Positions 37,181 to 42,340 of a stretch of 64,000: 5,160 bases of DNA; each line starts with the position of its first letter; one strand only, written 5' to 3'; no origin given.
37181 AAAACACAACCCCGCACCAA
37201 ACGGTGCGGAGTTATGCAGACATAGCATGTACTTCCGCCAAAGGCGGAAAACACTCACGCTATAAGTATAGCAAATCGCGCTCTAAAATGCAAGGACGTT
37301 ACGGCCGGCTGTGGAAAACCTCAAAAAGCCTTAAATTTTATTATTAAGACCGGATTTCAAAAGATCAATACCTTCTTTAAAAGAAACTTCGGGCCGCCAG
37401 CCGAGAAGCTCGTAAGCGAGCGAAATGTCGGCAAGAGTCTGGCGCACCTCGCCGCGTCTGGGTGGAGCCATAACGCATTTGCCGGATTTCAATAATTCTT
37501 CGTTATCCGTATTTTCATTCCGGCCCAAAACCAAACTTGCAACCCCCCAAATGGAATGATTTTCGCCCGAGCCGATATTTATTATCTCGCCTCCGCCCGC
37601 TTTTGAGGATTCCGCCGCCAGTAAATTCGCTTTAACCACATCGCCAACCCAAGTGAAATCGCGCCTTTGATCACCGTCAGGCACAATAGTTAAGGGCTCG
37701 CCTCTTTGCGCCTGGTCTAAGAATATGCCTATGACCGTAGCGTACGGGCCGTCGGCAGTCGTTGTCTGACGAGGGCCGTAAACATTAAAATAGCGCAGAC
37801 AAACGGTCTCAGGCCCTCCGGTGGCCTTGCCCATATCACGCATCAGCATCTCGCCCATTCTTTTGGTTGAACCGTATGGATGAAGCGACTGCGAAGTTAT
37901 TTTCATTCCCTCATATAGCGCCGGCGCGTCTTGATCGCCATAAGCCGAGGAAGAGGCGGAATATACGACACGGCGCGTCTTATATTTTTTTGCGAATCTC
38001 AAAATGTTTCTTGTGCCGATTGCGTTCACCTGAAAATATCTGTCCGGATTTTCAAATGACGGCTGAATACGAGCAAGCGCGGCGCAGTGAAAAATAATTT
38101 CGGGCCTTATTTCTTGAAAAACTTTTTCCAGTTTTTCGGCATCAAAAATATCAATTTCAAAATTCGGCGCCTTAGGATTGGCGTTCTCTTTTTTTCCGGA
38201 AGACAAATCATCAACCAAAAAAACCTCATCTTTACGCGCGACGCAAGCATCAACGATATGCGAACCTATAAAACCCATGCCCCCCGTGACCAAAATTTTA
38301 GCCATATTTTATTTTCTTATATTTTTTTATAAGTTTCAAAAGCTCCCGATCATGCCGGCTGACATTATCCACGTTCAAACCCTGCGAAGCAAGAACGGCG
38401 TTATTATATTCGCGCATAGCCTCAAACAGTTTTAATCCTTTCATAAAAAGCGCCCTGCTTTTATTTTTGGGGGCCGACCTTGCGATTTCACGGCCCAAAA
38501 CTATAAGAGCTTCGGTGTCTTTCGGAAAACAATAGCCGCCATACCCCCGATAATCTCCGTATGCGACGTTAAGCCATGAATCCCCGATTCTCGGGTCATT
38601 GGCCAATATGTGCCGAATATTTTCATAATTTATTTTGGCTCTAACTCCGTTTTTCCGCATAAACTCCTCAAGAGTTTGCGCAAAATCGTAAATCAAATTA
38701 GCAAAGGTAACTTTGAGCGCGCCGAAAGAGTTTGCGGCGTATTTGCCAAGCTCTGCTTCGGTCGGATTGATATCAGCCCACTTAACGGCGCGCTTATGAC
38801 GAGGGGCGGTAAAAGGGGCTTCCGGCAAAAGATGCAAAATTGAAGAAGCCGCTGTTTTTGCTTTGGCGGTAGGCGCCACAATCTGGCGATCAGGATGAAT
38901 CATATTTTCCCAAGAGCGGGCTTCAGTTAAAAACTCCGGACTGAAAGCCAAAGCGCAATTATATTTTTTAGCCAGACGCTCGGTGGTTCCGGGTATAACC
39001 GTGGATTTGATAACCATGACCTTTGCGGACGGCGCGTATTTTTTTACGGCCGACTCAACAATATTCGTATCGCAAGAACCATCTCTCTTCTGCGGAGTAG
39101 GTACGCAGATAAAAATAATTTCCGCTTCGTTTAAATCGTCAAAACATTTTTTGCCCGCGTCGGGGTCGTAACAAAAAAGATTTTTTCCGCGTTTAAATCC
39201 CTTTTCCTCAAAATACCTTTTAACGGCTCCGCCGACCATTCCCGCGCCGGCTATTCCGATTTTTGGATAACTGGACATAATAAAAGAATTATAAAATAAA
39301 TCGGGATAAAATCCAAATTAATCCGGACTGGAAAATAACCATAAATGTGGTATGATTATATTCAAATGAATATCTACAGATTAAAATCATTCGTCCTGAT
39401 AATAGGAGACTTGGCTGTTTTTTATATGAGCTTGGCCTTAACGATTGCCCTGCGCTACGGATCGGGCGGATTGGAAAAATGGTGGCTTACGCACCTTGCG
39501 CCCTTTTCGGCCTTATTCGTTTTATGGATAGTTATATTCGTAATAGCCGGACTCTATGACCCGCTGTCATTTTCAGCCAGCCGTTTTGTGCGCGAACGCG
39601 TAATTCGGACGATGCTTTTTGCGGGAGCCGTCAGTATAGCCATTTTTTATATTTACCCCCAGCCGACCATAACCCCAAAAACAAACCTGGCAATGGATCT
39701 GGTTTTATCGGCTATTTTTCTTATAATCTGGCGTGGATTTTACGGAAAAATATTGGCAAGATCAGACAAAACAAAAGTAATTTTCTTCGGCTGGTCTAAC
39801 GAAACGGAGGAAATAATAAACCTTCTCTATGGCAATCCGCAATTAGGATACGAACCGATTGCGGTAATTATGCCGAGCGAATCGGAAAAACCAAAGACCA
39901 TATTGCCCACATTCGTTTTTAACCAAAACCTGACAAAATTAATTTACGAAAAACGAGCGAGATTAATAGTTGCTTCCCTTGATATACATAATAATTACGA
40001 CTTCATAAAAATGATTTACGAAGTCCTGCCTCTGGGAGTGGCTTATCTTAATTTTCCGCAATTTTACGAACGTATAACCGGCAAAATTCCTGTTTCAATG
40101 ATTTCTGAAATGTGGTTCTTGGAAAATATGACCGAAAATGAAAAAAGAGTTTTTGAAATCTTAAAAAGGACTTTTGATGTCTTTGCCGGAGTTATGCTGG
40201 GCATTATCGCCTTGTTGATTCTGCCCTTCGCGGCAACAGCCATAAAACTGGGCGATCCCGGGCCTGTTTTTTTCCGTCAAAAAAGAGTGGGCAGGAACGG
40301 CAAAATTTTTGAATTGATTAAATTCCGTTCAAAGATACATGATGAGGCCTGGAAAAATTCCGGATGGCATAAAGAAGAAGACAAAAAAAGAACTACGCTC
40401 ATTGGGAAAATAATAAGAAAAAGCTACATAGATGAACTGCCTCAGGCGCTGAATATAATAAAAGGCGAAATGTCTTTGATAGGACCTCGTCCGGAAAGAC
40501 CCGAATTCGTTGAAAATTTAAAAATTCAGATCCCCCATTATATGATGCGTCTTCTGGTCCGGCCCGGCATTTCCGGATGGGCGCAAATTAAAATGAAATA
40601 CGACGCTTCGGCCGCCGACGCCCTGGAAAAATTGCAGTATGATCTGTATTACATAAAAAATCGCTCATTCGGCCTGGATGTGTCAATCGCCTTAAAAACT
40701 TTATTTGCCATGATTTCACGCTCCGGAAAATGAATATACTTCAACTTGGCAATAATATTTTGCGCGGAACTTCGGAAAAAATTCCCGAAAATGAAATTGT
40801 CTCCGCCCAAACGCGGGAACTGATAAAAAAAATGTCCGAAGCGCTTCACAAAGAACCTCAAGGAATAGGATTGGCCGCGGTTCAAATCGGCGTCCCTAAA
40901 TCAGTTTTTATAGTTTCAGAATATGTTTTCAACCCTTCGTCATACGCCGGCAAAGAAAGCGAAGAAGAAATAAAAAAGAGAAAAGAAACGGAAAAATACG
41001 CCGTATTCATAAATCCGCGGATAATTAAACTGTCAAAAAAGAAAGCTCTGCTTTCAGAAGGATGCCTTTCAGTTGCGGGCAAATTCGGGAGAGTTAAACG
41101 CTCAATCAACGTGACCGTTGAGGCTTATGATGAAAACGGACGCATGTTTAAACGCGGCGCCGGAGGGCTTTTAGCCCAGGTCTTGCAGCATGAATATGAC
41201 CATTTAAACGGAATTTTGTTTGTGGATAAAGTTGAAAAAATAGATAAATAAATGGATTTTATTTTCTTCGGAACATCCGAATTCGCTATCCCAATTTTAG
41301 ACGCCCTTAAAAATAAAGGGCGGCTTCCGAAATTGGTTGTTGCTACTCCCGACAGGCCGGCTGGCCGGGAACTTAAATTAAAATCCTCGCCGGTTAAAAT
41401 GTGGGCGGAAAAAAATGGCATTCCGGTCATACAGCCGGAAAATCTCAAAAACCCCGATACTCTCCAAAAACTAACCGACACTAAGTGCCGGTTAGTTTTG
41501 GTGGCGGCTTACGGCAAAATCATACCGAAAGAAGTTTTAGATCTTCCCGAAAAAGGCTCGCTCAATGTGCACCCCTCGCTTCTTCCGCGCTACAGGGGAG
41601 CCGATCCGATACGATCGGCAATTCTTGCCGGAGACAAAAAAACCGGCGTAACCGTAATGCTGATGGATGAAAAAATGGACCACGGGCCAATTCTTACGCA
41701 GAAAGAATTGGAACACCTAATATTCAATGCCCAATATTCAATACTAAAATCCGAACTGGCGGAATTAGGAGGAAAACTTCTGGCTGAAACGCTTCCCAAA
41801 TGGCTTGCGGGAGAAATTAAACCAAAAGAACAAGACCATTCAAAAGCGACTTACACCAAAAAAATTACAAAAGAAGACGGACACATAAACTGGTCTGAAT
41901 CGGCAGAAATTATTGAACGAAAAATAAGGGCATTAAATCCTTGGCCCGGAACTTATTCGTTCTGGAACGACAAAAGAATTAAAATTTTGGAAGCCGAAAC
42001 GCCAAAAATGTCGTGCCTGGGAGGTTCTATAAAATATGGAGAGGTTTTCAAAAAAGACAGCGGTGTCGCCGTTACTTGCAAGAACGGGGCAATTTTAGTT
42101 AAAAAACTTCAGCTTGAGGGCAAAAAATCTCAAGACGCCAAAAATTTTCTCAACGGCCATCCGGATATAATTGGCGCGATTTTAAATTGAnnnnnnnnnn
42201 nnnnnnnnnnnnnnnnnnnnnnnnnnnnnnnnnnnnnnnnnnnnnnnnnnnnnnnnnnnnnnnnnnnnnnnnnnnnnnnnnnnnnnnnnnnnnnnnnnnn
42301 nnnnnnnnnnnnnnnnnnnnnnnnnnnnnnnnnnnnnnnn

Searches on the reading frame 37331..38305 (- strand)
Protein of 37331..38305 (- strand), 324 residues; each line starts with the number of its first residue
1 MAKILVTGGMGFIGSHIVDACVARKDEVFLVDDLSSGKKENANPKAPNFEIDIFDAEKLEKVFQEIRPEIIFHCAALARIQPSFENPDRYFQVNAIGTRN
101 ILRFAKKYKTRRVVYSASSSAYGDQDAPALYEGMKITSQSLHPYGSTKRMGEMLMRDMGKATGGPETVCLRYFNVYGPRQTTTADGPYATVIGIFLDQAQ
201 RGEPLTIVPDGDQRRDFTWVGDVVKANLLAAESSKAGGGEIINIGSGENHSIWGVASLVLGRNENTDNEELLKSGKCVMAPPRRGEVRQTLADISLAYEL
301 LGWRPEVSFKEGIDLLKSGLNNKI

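Call 15: search_protein_families(library=pfam, proteins=[window:37331-38305:-], max_evalue=0.001)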
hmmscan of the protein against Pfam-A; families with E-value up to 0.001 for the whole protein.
window:37331-38305:- (324 aa): 8 families
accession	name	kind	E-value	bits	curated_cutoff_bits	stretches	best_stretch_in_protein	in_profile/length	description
PF01370.27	Epimerase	-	1.2e-57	195.5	20.9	1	4-245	1-240/240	NAD dependent epimerase/dehydratase family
PF16363.11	GDP_Man_Dehyd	-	8.6e-50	170.5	27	1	5-314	1-330/332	GDP-mannose 4,6 dehydratase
PF01073.25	3Beta_HSD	-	4.2e-25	88.8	22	1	5-232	1-230/280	3-beta hydroxysteroid dehydrogenase/isomerase family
PF04321.23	RmlD_sub_bind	-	4.8e-19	69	27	1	3-260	2-228/287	RmlD substrate binding domain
PF02719.21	Polysacc_synt_2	-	1.8e-18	67.2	20.2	2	4-115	1-125/293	Polysaccharide biosynthesis protein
PF07993.18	NAD_binding_4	-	3.2e-14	53.1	20.1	1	58-220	81-251/258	Male sterility protein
PF13460.12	NAD_binding_10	-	2.7e-06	27.8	27.2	1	8-127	1-107/184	NAD(P)H-binding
PF00106.31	adh_short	-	0.00028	20.9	26.6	0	4-102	3-116/195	short chain dehydrogenase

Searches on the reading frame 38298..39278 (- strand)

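Call 15: search_protein_families(library=pfam, proteins=[window:38298-39278:-], max_evalue=0.001)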
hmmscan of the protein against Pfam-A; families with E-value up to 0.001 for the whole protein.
window:38298-39278:- (326 aa): 2 families
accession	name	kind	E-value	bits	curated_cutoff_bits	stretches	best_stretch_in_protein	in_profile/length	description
PF03721.20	UDPG_MGDP_dh_N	-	3.8e-19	69.4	27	1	48-142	73-181/187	UDP-glucose/GDP-mannose dehydrogenase family, NAD binding domain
PF00984.24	UDPG_MGDP_dh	-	5.8e-13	49.2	25.4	1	174-265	2-78/94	UDP-glucose/GDP-mannose dehydrogenase family, central domain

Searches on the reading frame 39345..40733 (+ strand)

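Call 15: search_protein_families(library=pfam, proteins=[window:39345-40733:+], max_evalue=0.001)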
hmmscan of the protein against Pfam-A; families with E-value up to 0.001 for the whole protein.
window:39345-40733:+ (462 aa): 1 family
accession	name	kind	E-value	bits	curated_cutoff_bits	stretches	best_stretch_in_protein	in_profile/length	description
PF02397.22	Bac_transf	-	5e-56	189.5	27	1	274-457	1-178/179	Bacterial sugar transferase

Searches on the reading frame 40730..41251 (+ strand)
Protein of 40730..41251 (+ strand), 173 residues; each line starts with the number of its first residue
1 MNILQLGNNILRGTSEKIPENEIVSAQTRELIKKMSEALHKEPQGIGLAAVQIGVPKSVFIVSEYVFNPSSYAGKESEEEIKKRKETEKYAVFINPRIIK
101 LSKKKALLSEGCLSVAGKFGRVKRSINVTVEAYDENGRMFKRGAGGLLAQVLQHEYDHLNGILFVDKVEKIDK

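Call 15: search_protein_families(library=pfam, proteins=[window:40730-41251:+], max_evalue=0.001)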
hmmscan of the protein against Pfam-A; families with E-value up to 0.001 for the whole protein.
window:40730-41251:+ (173 aa): 1 family
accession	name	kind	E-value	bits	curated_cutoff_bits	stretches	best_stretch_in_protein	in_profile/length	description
PF01327.26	Pep_deformylase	-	2.3e-41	141.4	22.8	1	2-172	3-154/156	Polypeptide deformylase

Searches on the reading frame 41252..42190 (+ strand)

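Call 15: search_protein_families(library=pfam, proteins=[window:41252-42190:+], max_evalue=0.001)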
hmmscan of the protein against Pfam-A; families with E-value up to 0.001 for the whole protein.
window:41252-42190:+ (312 aa): 2 families
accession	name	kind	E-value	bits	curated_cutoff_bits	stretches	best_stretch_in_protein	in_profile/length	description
PF00551.24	Formyl_trans_N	-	2.3e-40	138.7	26.1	1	4-180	4-180/181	Formyl transferase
PF02911.23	Formyl_trans_C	-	1.4e-29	102.6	21.1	1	204-303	1-99/100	Formyl transferase, C-terminal domain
